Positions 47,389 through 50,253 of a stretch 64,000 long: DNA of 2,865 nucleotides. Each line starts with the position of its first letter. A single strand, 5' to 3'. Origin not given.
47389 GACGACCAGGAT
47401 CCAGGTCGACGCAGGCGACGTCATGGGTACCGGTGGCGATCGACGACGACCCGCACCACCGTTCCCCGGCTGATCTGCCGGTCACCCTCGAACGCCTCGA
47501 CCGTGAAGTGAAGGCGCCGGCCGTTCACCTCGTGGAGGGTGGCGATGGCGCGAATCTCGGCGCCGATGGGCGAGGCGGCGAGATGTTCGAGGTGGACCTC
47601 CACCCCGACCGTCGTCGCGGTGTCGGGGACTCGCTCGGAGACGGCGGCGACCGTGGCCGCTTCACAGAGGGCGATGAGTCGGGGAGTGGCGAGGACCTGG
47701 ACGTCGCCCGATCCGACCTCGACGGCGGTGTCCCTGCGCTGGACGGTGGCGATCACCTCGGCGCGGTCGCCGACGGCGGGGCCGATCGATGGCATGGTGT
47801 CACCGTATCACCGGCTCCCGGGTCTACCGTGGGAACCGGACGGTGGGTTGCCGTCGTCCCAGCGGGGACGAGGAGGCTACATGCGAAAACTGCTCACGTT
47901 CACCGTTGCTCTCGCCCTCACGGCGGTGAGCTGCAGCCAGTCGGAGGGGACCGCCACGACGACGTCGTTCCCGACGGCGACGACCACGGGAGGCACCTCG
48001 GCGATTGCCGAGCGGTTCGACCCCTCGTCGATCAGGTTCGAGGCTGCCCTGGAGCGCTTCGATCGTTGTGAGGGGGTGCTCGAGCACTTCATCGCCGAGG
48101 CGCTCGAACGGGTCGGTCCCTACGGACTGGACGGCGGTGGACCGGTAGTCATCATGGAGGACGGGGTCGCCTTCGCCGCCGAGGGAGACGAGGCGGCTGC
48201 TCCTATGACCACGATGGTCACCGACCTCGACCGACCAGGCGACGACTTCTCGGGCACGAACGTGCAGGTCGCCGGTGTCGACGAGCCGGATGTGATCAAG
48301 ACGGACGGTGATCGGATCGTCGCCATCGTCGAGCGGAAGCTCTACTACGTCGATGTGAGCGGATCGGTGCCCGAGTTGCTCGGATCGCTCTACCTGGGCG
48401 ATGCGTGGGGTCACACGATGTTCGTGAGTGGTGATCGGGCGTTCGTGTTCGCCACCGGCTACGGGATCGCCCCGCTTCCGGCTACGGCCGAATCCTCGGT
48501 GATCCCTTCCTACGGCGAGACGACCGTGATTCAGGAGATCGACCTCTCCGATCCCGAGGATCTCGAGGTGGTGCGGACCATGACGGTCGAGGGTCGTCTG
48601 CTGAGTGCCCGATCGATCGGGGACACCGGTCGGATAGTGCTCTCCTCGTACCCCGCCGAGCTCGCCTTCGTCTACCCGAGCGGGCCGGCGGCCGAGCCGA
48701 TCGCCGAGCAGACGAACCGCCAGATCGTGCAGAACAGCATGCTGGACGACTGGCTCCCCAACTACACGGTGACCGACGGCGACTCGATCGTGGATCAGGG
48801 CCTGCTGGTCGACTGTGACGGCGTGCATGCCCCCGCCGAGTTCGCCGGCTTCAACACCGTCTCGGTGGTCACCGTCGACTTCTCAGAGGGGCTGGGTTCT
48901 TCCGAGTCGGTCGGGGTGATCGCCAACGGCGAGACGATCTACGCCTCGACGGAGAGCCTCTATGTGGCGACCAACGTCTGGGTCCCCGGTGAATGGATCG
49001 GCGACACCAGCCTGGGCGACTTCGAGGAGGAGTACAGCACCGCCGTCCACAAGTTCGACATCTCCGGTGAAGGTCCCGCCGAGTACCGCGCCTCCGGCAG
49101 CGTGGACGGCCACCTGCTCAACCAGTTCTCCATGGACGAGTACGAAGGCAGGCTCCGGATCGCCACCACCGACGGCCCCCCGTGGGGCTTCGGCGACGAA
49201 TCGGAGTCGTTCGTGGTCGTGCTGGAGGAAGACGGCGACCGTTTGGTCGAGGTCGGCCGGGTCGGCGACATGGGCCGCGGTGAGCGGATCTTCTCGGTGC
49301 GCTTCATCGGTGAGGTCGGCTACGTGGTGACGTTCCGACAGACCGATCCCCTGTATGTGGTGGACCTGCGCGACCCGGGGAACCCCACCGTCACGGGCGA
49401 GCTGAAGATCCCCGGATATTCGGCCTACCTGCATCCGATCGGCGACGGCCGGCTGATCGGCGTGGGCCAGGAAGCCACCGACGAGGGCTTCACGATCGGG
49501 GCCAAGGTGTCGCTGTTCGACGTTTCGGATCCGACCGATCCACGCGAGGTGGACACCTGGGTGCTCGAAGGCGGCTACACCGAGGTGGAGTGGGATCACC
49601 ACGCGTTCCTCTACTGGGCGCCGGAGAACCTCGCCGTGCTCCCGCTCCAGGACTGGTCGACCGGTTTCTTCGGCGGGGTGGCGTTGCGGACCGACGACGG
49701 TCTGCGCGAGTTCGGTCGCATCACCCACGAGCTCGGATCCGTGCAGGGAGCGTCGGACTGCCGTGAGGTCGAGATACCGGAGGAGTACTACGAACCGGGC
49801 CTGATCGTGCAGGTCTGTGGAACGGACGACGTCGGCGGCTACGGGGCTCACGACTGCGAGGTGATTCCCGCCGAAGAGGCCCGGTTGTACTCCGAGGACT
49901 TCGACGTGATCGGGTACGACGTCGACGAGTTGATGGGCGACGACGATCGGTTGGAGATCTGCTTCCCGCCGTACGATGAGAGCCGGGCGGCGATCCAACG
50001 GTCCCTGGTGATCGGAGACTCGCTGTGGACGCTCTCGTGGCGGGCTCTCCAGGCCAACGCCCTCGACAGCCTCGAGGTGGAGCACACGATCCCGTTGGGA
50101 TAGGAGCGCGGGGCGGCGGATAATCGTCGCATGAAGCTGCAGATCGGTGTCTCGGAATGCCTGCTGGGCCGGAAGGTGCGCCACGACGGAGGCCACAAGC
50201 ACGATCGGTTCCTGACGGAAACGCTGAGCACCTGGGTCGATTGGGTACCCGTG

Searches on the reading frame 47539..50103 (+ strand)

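Call 48: search_protein_families(library=pfam, proteins=[window:47539-50103:+], max_evalue=0.0001)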
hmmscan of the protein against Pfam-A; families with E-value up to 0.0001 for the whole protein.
window:47539-50103:+ (854 aa): 1 family
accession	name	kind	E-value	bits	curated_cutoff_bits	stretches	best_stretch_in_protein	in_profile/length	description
PF09826.15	Beta_propel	-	6.6e-134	447.9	22.4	1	237-844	1-494/495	Beta propeller domain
